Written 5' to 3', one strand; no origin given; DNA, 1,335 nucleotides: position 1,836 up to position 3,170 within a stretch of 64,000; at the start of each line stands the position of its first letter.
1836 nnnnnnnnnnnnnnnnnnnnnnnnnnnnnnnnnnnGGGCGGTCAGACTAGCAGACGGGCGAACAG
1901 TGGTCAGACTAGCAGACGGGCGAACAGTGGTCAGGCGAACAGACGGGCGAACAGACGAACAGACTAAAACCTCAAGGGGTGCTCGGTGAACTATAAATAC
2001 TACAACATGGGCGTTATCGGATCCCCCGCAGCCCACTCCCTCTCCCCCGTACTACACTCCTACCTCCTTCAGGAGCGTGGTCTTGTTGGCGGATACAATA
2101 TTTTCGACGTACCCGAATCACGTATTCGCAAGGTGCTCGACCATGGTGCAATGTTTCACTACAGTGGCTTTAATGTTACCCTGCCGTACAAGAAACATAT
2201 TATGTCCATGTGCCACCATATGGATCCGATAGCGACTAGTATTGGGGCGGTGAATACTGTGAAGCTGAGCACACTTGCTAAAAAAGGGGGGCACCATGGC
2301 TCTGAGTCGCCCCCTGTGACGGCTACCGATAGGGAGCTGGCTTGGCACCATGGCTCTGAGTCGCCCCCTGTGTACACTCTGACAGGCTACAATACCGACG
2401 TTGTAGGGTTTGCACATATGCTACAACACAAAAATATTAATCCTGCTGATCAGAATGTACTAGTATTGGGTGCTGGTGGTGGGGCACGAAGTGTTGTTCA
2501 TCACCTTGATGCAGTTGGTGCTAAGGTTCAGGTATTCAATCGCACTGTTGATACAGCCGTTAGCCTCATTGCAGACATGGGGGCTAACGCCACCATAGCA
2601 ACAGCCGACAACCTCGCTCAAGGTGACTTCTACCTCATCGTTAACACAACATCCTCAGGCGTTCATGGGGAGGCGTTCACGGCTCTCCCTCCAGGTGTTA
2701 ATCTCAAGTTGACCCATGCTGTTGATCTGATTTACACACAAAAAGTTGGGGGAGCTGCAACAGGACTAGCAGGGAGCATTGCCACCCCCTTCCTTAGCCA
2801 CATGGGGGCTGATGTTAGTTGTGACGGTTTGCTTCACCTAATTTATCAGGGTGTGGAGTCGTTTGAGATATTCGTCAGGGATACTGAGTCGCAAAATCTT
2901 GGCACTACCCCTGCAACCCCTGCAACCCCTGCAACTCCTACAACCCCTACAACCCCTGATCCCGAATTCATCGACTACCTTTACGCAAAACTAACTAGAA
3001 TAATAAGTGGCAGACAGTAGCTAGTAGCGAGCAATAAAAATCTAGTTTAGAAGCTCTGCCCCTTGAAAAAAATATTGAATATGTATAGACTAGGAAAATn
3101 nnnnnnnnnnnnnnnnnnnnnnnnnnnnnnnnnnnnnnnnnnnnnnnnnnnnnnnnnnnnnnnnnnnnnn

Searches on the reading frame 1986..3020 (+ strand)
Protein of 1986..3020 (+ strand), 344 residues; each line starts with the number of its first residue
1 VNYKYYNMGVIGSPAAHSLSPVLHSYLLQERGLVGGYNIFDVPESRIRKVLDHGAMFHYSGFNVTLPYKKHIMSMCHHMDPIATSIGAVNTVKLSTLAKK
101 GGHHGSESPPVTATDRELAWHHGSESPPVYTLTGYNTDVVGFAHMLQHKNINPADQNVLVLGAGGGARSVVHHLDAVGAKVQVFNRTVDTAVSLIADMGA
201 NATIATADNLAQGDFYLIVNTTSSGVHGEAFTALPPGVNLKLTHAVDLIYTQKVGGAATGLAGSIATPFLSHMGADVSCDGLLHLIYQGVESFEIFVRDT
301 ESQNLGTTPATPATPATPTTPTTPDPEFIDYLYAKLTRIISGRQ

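Call 93: search_protein_families(library=pfam, proteins=[window:1986-3020:+], max_evalue=0.00001)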
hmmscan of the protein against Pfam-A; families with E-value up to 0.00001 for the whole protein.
window:1986-3020:+ (344 aa): 2 families
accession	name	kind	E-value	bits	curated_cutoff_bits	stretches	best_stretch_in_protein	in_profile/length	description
PF08501.16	Shikimate_dh_N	-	3.3e-23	82.2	27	1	10-92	1-83/83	Shikimate dehydrogenase substrate binding domain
PF01488.26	Shikimate_DH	-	5.3e-07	30.2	24.3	1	152-210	9-69/138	Shikimate / quinate 5-dehydrogenase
